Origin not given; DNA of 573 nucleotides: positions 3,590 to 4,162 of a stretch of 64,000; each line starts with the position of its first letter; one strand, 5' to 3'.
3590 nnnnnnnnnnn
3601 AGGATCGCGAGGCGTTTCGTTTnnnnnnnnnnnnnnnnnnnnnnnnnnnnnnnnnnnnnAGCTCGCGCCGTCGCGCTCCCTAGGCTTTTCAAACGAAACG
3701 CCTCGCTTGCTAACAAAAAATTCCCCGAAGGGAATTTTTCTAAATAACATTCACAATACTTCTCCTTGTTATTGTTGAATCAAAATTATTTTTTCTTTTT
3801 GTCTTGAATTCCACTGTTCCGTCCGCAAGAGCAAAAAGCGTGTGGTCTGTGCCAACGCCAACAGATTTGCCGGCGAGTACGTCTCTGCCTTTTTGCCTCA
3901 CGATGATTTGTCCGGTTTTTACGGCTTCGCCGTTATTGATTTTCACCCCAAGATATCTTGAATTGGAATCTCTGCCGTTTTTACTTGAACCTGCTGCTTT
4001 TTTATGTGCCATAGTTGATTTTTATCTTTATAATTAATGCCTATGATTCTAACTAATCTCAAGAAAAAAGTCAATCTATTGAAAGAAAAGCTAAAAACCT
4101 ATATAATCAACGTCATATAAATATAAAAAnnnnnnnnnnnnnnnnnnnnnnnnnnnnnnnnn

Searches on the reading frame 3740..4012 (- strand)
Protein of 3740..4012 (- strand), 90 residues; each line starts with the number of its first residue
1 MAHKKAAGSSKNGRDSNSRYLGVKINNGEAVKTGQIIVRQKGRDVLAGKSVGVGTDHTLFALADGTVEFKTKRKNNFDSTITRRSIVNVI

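Call 77: search_protein_families(library=pfam, proteins=[window:3740-4012:-], max_evalue=0.01)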
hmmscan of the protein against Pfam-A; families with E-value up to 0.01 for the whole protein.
window:3740-4012:- (90 aa): 1 family
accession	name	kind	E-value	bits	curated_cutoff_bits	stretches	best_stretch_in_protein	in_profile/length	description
PF01016.24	Ribosomal_L27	-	1.2e-31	109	20.5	1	2-76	1-75/79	Ribosomal L27 protein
